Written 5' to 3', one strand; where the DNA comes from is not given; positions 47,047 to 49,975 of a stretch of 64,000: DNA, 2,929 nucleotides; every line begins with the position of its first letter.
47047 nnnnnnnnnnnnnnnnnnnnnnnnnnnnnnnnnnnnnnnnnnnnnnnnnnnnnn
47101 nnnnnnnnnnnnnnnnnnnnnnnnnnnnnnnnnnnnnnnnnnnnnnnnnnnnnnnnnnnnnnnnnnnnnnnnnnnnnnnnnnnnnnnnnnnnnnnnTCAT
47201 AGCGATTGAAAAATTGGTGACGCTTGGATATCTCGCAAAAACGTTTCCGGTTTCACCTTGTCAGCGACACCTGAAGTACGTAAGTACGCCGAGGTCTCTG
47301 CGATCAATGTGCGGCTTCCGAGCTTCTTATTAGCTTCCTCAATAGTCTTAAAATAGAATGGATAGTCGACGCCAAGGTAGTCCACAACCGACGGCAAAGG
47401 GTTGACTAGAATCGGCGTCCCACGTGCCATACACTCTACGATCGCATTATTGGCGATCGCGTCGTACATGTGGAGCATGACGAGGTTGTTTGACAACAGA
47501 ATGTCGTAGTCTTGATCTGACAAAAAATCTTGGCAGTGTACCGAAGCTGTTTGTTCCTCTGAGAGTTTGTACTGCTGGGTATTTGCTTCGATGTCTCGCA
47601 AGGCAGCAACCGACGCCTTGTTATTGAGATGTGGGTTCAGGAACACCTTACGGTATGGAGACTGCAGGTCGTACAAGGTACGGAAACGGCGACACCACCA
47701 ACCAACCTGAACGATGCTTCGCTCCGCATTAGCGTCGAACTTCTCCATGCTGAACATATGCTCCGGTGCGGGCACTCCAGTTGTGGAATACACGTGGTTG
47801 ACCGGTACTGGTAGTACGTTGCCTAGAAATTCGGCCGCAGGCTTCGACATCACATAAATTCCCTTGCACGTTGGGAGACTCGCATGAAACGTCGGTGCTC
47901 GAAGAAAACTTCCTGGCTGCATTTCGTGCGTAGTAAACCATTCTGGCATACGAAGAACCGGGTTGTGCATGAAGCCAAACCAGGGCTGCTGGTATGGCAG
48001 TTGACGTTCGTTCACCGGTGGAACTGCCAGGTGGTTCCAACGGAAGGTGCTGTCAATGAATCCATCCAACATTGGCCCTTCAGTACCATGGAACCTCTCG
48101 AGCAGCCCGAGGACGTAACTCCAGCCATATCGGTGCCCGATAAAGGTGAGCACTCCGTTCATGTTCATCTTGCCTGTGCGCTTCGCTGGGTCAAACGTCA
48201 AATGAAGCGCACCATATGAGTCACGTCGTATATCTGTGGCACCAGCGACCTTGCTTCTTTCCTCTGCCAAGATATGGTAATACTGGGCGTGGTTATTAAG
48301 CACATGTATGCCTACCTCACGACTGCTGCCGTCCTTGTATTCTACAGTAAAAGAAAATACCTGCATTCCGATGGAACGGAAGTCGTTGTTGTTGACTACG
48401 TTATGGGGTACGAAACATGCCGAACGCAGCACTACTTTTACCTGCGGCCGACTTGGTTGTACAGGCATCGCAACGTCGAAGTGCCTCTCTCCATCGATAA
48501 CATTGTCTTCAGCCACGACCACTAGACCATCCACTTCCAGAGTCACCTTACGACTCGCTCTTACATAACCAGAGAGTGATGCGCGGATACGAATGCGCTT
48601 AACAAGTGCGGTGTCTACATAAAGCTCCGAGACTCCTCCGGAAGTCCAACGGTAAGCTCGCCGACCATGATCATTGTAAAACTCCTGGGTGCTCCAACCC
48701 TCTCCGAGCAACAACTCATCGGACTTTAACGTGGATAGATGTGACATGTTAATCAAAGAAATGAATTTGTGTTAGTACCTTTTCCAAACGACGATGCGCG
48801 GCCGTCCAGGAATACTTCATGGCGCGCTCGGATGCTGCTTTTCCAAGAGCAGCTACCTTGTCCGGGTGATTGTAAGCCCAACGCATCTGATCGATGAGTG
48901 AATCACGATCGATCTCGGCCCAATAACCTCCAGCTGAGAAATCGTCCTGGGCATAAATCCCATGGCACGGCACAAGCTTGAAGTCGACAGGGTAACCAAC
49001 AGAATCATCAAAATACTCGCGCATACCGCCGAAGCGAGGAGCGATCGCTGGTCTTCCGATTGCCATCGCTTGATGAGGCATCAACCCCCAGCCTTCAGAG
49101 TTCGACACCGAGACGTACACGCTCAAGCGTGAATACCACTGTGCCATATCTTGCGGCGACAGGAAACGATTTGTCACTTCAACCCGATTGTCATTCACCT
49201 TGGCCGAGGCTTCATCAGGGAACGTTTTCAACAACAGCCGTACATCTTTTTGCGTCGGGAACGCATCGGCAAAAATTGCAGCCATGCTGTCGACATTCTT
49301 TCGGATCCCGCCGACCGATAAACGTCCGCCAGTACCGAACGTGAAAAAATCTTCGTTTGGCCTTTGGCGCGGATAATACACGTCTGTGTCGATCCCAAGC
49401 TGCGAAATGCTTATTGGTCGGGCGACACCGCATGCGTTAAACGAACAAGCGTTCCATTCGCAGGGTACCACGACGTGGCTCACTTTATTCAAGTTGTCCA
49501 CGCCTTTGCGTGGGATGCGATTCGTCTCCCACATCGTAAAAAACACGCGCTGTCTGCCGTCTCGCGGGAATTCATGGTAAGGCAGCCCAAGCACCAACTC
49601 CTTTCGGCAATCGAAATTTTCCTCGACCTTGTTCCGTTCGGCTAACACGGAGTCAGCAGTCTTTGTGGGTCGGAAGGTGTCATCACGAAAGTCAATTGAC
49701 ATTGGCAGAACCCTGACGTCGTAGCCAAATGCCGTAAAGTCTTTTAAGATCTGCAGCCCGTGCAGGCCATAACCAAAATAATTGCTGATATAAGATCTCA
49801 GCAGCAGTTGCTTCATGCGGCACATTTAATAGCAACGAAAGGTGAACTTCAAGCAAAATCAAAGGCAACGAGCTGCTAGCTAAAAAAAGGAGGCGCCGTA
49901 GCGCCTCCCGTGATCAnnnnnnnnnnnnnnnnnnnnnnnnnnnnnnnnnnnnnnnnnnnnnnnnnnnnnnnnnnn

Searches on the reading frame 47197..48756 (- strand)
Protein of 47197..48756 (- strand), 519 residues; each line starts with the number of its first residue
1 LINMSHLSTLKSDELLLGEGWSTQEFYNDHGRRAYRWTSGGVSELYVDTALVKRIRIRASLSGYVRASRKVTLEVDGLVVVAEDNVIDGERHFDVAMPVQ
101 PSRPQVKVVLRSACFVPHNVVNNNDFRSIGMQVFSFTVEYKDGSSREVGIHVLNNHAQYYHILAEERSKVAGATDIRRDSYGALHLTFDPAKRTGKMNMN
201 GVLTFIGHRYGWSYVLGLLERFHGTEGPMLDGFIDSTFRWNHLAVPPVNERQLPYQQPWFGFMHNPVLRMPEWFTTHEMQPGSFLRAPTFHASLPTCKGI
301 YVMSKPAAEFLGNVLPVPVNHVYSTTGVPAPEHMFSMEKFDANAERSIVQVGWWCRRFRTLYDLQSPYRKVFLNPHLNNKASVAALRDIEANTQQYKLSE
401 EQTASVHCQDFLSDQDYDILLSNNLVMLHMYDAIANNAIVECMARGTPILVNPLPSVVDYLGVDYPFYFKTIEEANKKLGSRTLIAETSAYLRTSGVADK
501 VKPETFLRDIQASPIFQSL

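Call 56: search_dna_similar(query=window:47197-48756:-, collection=phages, mode=protein, max_rows=12)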
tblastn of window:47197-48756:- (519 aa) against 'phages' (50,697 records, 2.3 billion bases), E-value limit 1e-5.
No match.

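Call 66: search_protein_families(library=phrogs, proteins=[window:47197-48756:-], max_evalue=0.00001)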
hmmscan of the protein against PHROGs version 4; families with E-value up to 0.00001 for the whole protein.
window:47197-48756:- (519 aa): 0 families

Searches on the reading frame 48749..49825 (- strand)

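Call 66: search_protein_families(library=phrogs, proteins=[window:48749-49825:-], max_evalue=0.00001)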
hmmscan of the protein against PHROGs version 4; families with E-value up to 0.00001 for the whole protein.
window:48749-49825:- (358 aa): 2 families
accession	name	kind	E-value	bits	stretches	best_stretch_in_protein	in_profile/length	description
phrog_2170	-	moron, auxiliary metabolic gene and host takeover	3.1e-20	73.6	1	82-354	83-372/374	glycosyltransferase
phrog_4356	-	moron, auxiliary metabolic gene and host takeover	2.8e-10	40.9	1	111-320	83-273/307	glycosyltransferase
